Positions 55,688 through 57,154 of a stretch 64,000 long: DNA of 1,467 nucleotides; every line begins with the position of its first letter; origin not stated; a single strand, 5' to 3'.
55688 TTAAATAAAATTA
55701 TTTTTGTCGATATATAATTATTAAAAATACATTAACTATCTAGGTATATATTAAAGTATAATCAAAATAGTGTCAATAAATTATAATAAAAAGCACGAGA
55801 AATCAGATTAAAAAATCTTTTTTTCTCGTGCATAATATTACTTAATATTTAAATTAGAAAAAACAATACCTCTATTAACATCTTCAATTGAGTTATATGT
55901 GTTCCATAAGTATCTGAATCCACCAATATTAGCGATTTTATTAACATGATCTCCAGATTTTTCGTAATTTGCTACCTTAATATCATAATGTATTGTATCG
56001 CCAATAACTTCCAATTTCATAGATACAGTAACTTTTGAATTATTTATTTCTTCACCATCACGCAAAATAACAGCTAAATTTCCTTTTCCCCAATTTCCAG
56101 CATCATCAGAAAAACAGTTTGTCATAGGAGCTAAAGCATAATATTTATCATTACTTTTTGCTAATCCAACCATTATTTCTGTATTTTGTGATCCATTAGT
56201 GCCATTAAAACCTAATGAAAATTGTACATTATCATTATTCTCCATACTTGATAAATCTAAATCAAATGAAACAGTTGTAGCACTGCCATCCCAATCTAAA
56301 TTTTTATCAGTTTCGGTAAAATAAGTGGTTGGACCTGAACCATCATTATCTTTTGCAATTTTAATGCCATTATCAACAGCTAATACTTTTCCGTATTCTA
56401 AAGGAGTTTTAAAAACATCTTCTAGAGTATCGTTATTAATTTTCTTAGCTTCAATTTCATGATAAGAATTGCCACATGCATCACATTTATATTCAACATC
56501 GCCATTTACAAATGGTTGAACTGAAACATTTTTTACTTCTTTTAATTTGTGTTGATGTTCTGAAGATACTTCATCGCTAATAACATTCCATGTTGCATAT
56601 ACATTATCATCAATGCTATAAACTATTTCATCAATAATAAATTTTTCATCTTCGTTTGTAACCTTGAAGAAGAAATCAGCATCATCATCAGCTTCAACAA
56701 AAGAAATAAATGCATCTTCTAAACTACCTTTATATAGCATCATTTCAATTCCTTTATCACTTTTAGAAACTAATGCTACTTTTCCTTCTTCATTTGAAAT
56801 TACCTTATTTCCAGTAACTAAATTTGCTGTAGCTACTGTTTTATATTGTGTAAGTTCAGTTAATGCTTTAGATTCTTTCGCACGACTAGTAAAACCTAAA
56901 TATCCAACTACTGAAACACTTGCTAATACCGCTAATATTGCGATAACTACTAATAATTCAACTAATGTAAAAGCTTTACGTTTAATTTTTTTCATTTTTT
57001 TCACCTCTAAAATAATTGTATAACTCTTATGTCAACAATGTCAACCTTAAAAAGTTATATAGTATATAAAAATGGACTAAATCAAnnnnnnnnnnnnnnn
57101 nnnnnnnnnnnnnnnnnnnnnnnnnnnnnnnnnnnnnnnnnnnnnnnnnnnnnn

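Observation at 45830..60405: Type IV pilus locus with a paralogous pilin family whose C-terminal domains range from 149 to 881 aa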

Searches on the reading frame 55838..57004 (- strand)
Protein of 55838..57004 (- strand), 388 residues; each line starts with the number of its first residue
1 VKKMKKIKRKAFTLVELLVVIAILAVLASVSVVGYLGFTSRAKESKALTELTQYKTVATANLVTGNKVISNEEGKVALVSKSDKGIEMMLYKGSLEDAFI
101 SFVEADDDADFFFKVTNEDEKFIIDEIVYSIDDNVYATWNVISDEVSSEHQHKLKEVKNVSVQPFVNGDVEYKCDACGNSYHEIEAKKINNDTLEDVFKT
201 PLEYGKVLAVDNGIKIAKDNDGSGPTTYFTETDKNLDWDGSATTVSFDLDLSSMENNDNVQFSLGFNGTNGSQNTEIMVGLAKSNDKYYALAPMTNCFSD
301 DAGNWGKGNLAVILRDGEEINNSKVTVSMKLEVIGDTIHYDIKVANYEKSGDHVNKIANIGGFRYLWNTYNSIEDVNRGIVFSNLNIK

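Call 4: search_protein_families(library=pfam, proteins=[window:55838-57004:-], max_evalue=0.1)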
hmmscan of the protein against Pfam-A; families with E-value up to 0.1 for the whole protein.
window:55838-57004:- (388 aa): 1 family
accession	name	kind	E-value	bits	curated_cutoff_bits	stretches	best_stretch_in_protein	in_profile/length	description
PF07963.17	N_methyl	-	2.1e-07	30.6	21.2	1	8-30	3-25/27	Prokaryotic N-terminal methylation motif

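Call 8: search_protein_families(library=ncbifam, proteins=[window:55838-57004:-], max_evalue=0.1)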
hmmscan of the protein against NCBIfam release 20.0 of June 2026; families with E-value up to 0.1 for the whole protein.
window:55838-57004:- (388 aa): 12 families
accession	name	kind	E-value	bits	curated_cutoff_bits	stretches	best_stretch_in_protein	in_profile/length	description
NF041775.1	typeIV_PilA_Myxo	equivalog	1.6e-07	31.5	400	1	9-56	10-57/214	type IV pilin protein PilA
NF007862.0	PRK10574.1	equivalog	2.5e-07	30.9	138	1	8-58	3-53/145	prepilin peptidase-dependent pilin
TIGR01710.1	typeII_sec_gspG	equivalog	8.8e-07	29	88.85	1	11-91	2-82/134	type II secretion system major pseudopilin GspG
TIGR02532.1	IV_pilin_GFxxxE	domain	1.9e-06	27.5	16.3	1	10-30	2-22/24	prepilin-type N-terminal cleavage/methylation domain-containing protein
TIGR02596.1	TIGR02596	subfamily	0.00034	20.7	70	1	12-51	1-40/196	Verru_Chthon cassette protein D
NF007800.0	PRK10506.1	equivalog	0.0012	18.7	158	1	5-61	4-62/163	prepilin peptidase-dependent protein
NF041013.1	T4P_ComGE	equivalog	0.0024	17.9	49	1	9-32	3-26/83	competence type IV pilus minor pilin ComGE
TIGR01708.2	typeII_sec_gspH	equivalog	0.0032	17.5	80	1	12-44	4-36/169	type II secretion system minor pseudopilin GspH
TIGR02599.1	TIGR02599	subfamily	0.016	14.4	256.5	1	11-33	1-23/361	Verru_Chthon cassette protein C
NF040999.1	pilin_ComGC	equivalog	0.028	14.6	75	1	10-28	2-20/84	competence type IV pilus major pilin ComGC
NF040982.1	ComGD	equivalog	0.044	14.2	70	0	10-44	2-36/139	competence type IV pilus minor pilin ComGD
TIGR01711.1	gspJ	equivalog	0.06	13.2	64.85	0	11-28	2-19/192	type II secretion system minor pseudopilin GspJ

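Call 11: search_solved_structures(query=window:55838-57004:-, max_evalue=1)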
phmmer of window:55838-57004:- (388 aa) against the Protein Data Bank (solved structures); distinct sequences matched with E-value up to 1: 22.
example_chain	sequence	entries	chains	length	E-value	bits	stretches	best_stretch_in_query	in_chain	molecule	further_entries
7tgg_A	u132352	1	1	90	6.1e-06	28.8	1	5-58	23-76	Geopilin domain 1 protein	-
9egp_A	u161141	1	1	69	1.5e-05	27.5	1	7-56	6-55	Geopilin domain 1 protein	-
8tj2_C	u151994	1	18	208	6.2e-05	25.5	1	12-56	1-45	Type IV major pilin protein PilA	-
2hi2_A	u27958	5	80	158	8.8e-05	25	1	12-69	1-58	Fimbrial protein | PilA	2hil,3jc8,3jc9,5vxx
1ay2_A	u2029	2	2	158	9.3e-05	24.9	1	12-67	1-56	TYPE 4 PILIN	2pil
8tob_GA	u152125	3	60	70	9.5e-05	24.8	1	13-70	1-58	Fimbrial protein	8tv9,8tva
8tum_e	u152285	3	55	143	0.00013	24.4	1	12-66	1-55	Type IV major pilin protein PilA | Pilin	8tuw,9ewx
9laa_A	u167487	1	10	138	0.00014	24.3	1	4-65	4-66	Type IV pilin protein PilA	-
1oqw_A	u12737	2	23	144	0.00014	24.3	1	12-70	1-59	Fimbrial protein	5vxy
8p3b_A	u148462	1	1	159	0.0002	23.8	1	12-60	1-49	Fimbrial protein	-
5kua_A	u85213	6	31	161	0.0002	23.8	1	12-59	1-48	pilin | Neisseria meningitidis PilE variant SB-GATDH | Neisseria meningitidis PilE, SB-DATDH variant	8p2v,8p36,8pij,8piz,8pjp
2m7g_A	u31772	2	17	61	0.00051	22.5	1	12-58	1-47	Geopilin domain 1 protein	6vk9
6xxd_A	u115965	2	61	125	0.001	21.4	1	12-83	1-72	PilA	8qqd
5wda_A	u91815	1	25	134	0.0012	21.3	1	12-81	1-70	General secretion pathway protein G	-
3sok_A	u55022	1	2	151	0.0072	18.7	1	12-64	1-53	Fimbrial protein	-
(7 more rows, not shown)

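Call 15: find_homologous_proteins(query=window:55838-57004:-)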
Query window:55838-57004:- (388 aa): 229 proteins with E <= 0.001 among 8000 candidates; the best 120 are listed.
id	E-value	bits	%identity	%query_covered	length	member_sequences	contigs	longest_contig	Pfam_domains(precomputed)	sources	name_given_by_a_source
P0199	7.1e-249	843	100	99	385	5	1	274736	PF07963.18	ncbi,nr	ncbi:MAG: type II secretion system protein [Bacilli bacterium]|nr:type II secretion system protein [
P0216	2.6e-22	98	46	37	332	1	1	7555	PF07963.18,PF00932.26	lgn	-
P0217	8.7e-22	96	46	37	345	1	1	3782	PF07963.18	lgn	-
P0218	4.8e-21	93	44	37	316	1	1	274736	PF07963.18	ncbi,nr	ncbi:MAG: type II secretion system protein [Bacilli bacterium]|nr:type II secretion system protein [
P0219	1.6e-18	85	58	17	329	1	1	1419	PF07963.18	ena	-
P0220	1.2e-15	76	66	17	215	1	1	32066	PF07963.18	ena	-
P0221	5.2e-15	74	44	34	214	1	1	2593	PF07963.18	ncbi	-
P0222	7.8e-15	73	67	17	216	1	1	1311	PF07963.18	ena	-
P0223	1.8e-14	72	68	17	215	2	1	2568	PF07963.18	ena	-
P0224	4.0e-14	71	67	17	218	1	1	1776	PF07963.18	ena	-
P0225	4.1e-14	71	75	14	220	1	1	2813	PF07963.18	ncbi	-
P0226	1.5e-13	69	73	14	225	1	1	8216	PF07963.18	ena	-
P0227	1.8e-13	68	66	17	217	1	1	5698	PF07963.18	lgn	-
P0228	3.3e-13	68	65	17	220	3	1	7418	PF07963.18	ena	-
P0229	4.3e-13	67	67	16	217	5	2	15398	PF07963.18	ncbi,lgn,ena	-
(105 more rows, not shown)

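Call 72: search_protein_families(library=pfam, proteins=[P0218], max_evalue=0.05)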
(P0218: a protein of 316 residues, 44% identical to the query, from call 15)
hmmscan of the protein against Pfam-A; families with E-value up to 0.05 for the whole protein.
P0218 (316 aa): 1 family
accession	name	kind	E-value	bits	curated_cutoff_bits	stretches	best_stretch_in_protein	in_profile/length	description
PF07963.17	N_methyl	-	5e-08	32.6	21.2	1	6-28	3-25/27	Prokaryotic N-terminal methylation motif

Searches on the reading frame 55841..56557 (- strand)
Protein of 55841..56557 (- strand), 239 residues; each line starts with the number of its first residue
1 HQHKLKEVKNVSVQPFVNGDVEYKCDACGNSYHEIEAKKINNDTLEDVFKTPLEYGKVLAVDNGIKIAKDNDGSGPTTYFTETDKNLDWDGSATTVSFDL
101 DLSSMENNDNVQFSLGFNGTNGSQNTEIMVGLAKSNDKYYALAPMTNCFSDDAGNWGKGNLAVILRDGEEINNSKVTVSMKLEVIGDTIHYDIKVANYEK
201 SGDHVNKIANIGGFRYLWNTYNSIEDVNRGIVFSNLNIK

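Call 51: search_protein_representatives(protein=window:55841-56557:-)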
Query: 239 residues. Proteins with E-value up to 0.001 (for the whole library): 24; up to 1e-10: 12; up to 1e-30: 1. The best 24 are listed.
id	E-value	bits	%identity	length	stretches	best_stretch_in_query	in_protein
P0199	5.0e-156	533.5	100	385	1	1-239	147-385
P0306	4.0e-21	92.0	38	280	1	1-226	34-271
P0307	4.0e-19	85.4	37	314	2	16-223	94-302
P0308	7.7e-17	78.0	38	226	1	64-232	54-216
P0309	1.6e-15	73.7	36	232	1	67-225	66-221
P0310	1.0e-14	71.1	40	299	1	19-237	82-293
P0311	1.9e-13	66.9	35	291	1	24-227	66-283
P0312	2.5e-13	66.5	43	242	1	71-239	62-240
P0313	7.7e-13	64.9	37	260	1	71-228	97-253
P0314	4.7e-12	62.3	40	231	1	68-236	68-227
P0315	5.4e-12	62.1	37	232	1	68-238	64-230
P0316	9.1e-11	58.1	38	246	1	76-227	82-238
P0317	2.0e-10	57.0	44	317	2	61-137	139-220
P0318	3.5e-10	56.2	38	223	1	70-225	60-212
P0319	4.3e-10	55.9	38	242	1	56-237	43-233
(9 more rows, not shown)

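Call 53: search_protein_families(library=pfam, alignment_id=A4, max_evalue=0.05)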
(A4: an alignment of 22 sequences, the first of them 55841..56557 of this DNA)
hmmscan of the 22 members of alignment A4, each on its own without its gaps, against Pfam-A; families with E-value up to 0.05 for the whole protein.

A. member 1, window:55841-56557:- (239 aa): 0 families

B. families by the number of members that match (of 22 scanned): 4 families
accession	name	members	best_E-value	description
PF13567.11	DUF4131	1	0.00042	Domain of unknown function (DUF4131)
PF21827.1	New_glue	1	0.00043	New glue protein family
PF01077.27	NIR_SIR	1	0.025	Nitrite and sulphite reductase 4Fe-4S domain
PF22352.2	K319L-like_PKD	1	0.025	K319L-like, PKD domain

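Call 54: search_solved_structures(query=A4, max_evalue=10)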
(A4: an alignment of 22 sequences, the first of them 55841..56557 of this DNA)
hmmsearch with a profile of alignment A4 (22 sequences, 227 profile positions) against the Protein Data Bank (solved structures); distinct sequences matched with E-value up to 10: 3.
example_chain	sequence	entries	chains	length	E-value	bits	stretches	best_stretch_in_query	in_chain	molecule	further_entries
4lgr_B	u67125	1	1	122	0.26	14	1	150-214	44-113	Camelid nanobody (VHH3)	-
8sxj_D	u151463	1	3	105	0.57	12.9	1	84-114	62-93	CH235.12 Light Chain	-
5f96_L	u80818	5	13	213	0.78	12.4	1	84-115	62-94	LIGHT CHAIN OF ANTIBODY CH235.12 | CH235.12 Fab Light Chain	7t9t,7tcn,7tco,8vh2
